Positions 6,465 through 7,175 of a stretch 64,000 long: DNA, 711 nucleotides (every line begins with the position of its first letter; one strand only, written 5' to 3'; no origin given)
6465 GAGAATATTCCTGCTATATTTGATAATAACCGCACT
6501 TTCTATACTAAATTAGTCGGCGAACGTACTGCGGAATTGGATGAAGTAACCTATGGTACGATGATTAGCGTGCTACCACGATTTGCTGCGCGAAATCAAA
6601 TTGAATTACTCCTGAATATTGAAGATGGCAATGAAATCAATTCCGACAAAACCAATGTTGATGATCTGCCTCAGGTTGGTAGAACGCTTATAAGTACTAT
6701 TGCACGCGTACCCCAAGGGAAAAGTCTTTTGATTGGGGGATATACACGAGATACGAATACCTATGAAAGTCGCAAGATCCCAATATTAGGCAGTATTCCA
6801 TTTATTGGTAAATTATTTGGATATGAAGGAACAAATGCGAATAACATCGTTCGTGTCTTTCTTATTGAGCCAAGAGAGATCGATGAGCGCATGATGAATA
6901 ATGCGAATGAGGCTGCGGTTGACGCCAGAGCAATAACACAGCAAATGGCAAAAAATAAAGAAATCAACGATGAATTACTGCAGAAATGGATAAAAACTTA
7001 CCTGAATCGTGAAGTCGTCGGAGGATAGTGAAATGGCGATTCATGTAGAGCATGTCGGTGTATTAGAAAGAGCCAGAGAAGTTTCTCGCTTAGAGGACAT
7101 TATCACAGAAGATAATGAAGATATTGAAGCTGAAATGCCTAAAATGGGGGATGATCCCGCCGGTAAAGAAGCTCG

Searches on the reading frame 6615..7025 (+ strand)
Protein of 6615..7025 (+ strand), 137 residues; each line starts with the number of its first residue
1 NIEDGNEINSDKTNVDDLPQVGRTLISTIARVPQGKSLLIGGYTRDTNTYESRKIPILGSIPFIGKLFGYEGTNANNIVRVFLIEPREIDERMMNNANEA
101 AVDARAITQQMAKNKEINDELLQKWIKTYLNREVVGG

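Call 34: find_homologous_proteins(query=window:6615-7025:+, max_evalue=0.001)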
Query seq(137 aa) (137 aa): 27 proteins with E <= 0.001 among 33 candidates.
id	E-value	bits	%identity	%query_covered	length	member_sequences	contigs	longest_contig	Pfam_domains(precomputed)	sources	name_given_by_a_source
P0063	4.6e-82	290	99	100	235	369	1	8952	PF00263.27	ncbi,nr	ncbi:EscC/YscC/HrcC family type III secretion system outer membrane ring protein, partial [Escherich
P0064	1.1e-72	260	87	100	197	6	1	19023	PF00263.27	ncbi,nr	ncbi:type III secretion system protein [Escherichia albertii]|nr:type III secretion system protein [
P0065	3.6e-68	245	100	85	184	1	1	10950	PF00263.27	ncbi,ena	-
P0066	8.3e-56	205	86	80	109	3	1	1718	PF00263.27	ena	-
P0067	1.6e-41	159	82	70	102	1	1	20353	-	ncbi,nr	ncbi:EscC/YscC/HrcC family type III secretion system outer membrane ring protein, partial [Escherich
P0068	2.8e-41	159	90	64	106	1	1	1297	PF00263.27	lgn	-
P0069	1.1e-40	157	92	61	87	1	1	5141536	-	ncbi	-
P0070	4.7e-33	132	54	96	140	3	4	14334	PF00263.27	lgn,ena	-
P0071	1.5e-31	127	52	96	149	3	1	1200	PF00263.27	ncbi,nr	ncbi:EscC/YscC/HrcC family type III secretion system outer membrane ring protein, partial [Salmonell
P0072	2.5e-31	126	53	96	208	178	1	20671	PF00263.27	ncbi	ncbi:type III secretion system outer membrane pore InvG, partial [Salmonella enterica subsp. enteric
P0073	1.0e-30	124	51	86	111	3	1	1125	PF00263.27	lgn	-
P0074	7.6e-28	115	49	97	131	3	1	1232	PF00263.27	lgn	-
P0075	8.9e-27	112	45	97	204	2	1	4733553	PF00263.27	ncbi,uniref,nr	ncbi:type III secretion system outer membrane pore InvG [Chromobacterium violaceum]|uniref:Type III 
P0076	9.4e-24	102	50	85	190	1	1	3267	PF00263.27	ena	-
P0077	8.3e-23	99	48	85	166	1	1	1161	PF00263.27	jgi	-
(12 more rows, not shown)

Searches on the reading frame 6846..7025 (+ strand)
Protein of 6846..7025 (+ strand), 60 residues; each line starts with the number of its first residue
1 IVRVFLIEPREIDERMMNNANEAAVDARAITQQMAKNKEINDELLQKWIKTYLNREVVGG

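Call 19: search_solved_structures(query=window:6846-7025:+, max_evalue=10, show_alignments=4)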
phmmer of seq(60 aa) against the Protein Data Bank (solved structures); distinct sequences matched with E-value up to 10: 6.
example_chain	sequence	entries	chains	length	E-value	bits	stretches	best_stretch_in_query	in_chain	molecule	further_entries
5tcq_A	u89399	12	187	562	0.0021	21.8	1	1-55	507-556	Protein InvG | Type 3 secretion system secretin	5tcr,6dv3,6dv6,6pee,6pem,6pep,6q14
8gaq_A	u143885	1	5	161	0.24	15.4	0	11-55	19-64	C5HR2_4r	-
3i47_A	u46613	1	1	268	0.56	14.2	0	15-47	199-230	Enoyl CoA hydratase/isomerase (Crotonase)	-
1sd4_A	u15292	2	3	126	1.1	13.3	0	22-58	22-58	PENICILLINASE REPRESSOR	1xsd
6xfl_B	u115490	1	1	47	1.4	13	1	40-55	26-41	Type 3 secretion system secretin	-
6rwk_X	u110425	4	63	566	1.4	13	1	1-22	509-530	Outer membrane protein MxiD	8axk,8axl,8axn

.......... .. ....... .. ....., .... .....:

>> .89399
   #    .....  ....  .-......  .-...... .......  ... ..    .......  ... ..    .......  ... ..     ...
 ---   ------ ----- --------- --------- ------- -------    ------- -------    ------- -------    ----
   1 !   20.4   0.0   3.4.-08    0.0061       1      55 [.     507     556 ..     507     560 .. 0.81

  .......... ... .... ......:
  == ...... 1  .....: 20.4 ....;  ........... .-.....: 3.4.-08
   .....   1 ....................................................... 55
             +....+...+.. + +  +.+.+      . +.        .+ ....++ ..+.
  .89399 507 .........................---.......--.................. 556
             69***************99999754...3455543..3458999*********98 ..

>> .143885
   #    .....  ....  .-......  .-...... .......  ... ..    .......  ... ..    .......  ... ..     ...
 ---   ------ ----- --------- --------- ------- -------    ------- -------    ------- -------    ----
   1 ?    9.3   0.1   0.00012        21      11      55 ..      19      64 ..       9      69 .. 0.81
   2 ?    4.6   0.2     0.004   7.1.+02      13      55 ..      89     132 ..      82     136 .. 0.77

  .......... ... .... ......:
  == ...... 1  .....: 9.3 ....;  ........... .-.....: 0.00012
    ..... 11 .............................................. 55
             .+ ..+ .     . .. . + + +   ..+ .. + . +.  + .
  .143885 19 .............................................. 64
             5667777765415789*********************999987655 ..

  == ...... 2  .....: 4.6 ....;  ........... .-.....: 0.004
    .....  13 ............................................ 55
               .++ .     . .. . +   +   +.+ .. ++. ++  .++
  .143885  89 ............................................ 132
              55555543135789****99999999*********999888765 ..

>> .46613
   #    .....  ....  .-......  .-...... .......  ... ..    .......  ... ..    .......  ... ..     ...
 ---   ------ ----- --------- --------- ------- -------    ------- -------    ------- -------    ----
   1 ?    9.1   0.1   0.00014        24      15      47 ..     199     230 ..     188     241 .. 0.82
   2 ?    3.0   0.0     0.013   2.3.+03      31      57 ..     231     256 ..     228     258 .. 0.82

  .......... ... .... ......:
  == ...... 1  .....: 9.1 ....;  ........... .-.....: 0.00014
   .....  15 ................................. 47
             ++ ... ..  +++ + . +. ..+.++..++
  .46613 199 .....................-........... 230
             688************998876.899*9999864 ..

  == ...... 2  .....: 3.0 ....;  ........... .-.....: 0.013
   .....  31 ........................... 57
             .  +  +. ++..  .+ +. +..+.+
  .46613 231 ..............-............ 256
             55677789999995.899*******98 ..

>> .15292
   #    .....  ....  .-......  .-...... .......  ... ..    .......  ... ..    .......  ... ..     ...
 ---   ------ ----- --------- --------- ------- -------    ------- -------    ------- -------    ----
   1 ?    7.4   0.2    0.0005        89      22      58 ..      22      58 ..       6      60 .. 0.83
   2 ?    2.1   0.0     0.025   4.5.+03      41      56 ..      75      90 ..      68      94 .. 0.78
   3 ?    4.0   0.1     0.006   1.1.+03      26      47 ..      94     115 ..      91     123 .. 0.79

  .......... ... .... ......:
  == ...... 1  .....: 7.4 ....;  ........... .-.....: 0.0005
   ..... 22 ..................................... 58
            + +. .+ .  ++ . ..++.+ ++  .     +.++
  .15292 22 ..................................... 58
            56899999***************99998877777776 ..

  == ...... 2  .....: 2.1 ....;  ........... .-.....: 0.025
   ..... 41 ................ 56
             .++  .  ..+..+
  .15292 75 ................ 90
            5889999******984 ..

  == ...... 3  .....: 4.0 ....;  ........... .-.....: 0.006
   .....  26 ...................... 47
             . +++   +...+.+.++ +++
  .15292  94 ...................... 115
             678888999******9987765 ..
